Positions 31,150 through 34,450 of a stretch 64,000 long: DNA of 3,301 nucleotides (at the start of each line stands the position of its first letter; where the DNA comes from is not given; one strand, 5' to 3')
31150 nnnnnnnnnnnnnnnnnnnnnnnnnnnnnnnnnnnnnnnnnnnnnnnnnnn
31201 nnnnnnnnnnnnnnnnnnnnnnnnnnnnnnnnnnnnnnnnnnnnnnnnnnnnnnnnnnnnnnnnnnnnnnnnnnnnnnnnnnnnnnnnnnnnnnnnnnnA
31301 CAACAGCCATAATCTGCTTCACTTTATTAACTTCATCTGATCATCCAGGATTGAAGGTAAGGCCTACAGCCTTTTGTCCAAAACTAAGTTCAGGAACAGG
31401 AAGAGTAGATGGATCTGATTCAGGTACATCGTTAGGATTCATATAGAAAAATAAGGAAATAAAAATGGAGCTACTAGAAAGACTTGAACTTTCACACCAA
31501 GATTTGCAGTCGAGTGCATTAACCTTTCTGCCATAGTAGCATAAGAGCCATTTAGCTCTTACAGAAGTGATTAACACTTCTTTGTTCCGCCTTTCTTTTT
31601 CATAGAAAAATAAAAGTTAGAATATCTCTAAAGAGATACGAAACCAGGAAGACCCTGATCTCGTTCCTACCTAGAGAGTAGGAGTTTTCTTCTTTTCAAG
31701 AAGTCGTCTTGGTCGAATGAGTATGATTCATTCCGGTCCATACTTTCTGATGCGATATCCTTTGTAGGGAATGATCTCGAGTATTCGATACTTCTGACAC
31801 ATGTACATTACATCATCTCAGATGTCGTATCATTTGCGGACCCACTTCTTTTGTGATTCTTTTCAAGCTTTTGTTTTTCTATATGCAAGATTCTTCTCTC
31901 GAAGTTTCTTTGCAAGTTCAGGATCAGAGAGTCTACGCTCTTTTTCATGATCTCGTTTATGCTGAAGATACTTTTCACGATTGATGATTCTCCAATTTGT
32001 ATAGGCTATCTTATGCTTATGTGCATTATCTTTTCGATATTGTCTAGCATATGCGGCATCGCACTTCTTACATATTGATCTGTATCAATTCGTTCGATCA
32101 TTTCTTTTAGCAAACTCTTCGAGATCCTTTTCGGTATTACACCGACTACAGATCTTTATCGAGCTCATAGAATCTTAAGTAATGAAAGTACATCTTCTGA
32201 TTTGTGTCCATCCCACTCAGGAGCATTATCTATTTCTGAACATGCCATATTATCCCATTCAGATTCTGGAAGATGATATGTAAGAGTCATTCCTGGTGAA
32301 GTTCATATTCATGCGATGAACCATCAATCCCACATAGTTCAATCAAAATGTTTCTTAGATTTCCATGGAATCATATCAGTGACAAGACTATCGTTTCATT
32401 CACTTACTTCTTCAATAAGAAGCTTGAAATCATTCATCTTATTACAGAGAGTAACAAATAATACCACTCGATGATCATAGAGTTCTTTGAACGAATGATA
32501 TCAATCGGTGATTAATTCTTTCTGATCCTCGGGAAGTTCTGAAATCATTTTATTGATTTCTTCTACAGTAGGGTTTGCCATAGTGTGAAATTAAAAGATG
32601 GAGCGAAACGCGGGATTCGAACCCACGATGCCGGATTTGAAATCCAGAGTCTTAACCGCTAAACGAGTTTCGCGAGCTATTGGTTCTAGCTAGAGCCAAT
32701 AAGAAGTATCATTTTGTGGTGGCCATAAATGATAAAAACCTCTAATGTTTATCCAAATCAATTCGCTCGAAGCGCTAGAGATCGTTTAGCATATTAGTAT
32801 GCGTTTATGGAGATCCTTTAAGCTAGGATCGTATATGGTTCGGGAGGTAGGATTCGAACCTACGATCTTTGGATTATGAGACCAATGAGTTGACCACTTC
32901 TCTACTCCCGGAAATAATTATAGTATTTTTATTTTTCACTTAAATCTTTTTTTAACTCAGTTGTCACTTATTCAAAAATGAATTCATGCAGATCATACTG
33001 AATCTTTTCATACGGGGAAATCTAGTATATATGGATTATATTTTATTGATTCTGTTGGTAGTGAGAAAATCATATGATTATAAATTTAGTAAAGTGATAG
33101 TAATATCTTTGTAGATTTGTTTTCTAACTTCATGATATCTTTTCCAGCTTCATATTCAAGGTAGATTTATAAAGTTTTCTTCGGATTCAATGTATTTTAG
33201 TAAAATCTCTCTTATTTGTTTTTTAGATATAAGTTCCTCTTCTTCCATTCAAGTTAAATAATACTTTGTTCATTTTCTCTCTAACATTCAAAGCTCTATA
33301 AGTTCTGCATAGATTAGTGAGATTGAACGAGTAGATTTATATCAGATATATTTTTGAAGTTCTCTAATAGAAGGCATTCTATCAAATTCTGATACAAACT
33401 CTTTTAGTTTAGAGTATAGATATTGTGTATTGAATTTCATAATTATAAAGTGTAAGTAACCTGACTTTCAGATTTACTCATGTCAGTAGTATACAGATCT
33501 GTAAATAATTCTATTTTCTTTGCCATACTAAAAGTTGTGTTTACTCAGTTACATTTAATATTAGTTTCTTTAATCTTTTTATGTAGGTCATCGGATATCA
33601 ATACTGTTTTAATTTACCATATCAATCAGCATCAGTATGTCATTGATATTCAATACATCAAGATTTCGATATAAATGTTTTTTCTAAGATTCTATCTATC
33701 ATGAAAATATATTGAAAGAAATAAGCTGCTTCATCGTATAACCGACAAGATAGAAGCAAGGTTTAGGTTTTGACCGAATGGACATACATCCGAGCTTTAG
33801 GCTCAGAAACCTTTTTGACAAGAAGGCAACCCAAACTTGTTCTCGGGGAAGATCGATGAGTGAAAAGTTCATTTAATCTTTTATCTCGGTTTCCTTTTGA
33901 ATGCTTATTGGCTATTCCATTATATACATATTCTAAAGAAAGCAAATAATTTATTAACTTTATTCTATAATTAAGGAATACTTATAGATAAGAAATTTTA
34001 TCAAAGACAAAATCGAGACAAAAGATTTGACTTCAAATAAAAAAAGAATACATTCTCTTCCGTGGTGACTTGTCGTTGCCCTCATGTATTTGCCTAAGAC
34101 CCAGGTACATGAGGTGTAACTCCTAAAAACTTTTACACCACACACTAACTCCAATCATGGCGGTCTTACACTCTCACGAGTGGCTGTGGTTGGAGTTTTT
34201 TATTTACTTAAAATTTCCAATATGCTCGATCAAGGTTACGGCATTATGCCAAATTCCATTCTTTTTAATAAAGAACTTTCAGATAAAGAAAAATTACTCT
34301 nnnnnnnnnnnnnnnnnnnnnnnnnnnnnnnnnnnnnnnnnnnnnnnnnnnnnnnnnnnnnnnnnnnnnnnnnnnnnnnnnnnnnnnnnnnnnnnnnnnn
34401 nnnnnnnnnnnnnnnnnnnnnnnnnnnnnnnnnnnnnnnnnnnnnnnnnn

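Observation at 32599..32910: Phage-borne tRNA-Gly(UCA) paired with an initiator-like tRNA-Met(CAU) between divergent gene blocks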

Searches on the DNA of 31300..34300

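Call 57: search_rna_families(source=window, start=31300, end=34300, threshold=evalue, max_evalue=1)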
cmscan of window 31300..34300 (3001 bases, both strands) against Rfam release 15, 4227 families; matches with E-value up to 1: 7.
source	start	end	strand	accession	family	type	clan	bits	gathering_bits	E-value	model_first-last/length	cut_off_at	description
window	32839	32911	-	RF00005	tRNA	Gene; tRNA;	CL00001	65.9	29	1.9e-13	1-71/71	no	tRNA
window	32602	32673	-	RF00005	tRNA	Gene; tRNA;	CL00001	55.5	29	1.5e-10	1-71/71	no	tRNA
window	31469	31540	-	RF00005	tRNA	Gene; tRNA;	CL00001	55.1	29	1.8e-10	1-71/71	no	tRNA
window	31468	31540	+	RF04354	Plastid-ycf2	Cis-reg;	-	41.2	65.7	1.4e-06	1-75/75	no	Plastid-ycf2 5UTR RNA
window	32838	32911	+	RF04354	Plastid-ycf2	Cis-reg;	-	27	65.7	0.011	1-75/75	no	Plastid-ycf2 5UTR RNA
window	33411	33479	-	RF00493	snoU2-30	Gene; snRNA; snoRNA; CD-box;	-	22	60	0.57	1-70/70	no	Small nucleolar RNA U2-30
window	32835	32971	+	RF01253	snR46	Gene; snRNA; snoRNA; HACA-box;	CL00021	20.3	43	0.64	1-197/197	no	Small nucleolar RNA snR46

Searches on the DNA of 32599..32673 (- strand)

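Call 37: search_dna_similar(query=window:32599-32673:-, collection=phages, mode=distant, max_evalue=0.01, max_rows=30)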
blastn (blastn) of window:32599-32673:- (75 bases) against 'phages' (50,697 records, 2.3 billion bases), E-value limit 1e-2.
No match.
